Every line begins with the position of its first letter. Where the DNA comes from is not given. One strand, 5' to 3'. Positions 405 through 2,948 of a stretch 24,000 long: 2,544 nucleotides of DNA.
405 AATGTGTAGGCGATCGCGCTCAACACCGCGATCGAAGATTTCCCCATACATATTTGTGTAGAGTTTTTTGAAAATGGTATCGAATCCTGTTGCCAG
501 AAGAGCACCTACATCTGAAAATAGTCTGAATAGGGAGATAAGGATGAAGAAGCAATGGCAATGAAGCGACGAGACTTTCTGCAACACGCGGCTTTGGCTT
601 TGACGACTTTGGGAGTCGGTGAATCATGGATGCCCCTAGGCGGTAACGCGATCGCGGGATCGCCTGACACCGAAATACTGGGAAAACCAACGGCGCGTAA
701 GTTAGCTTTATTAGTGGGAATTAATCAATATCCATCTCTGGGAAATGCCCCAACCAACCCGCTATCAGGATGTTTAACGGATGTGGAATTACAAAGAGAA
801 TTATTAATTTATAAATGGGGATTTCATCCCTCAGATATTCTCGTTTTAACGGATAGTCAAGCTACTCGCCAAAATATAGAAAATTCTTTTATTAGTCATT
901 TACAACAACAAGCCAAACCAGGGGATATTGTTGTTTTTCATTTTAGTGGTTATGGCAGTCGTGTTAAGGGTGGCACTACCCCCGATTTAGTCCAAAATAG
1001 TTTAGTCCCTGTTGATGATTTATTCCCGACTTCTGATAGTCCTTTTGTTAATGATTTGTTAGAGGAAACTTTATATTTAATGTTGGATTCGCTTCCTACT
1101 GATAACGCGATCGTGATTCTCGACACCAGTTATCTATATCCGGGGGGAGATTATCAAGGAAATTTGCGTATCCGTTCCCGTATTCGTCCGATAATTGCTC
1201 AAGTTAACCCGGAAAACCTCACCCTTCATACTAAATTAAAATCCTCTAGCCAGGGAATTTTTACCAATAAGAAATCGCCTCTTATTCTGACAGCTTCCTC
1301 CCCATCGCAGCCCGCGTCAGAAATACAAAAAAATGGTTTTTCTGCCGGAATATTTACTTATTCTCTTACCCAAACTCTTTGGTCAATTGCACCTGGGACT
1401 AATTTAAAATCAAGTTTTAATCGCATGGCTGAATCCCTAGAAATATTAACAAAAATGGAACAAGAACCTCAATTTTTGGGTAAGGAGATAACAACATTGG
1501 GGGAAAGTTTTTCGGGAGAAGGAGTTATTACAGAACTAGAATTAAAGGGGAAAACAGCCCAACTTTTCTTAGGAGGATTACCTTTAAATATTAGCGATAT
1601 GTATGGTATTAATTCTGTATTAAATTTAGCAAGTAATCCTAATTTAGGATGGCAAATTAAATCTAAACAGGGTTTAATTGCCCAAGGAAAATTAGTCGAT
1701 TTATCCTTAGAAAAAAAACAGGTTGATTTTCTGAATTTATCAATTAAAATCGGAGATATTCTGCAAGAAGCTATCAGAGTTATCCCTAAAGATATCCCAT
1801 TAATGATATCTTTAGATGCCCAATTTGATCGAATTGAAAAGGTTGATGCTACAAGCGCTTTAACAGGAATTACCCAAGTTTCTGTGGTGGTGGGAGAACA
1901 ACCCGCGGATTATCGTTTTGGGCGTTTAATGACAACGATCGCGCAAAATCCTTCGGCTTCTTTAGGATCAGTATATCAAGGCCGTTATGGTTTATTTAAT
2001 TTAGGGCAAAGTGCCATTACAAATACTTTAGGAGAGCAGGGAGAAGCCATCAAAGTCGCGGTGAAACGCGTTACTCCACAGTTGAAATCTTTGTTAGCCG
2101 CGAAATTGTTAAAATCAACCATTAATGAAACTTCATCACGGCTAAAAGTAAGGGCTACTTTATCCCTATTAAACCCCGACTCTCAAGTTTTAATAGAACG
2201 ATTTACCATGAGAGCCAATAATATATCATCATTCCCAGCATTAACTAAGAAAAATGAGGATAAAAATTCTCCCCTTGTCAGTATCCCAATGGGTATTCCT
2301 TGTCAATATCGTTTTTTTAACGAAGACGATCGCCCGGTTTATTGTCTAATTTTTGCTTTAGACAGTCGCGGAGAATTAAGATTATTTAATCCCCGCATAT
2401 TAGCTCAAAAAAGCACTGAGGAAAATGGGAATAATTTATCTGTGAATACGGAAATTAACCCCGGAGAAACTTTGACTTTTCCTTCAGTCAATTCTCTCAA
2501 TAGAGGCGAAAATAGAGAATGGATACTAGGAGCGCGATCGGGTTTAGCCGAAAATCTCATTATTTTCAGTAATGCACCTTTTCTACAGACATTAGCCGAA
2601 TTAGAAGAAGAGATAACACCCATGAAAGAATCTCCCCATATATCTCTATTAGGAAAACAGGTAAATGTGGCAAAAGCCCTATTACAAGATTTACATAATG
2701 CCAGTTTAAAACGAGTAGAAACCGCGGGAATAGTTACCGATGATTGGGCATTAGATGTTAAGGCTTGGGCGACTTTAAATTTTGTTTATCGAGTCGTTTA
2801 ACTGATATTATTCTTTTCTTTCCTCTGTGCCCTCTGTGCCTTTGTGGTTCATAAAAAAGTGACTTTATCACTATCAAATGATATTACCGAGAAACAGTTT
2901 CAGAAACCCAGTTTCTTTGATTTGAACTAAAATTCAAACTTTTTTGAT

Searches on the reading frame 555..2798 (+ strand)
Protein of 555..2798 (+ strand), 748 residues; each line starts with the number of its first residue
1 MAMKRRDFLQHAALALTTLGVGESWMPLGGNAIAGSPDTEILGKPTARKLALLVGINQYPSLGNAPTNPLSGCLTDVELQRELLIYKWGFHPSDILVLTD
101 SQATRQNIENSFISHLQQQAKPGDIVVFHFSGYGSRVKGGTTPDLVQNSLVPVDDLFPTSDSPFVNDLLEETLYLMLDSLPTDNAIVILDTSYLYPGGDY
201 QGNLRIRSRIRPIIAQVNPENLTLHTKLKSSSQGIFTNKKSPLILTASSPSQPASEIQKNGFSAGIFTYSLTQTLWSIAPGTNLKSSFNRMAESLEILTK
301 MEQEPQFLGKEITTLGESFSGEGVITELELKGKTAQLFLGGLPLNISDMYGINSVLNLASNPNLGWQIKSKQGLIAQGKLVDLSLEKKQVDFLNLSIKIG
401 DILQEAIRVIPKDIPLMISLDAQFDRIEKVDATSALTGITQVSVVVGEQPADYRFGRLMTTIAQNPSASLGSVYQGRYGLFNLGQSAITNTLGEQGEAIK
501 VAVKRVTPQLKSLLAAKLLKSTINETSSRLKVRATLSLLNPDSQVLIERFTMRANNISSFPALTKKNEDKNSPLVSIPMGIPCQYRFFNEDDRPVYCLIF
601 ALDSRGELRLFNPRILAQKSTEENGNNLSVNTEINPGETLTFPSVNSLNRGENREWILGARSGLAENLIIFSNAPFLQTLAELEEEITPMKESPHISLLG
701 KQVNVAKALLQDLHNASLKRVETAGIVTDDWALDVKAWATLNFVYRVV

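Call 51: search_protein_families(library=pfam, proteins=[window:555-2798:+], max_evalue=0.001)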
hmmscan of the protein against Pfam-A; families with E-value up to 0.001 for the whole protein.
window:555-2798:+ (748 aa): 1 family
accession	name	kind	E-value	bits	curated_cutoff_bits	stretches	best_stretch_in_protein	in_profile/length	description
PF00656.27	Peptidase_C14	-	9.5e-21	75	21.4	1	48-309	1-225/233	Caspase domain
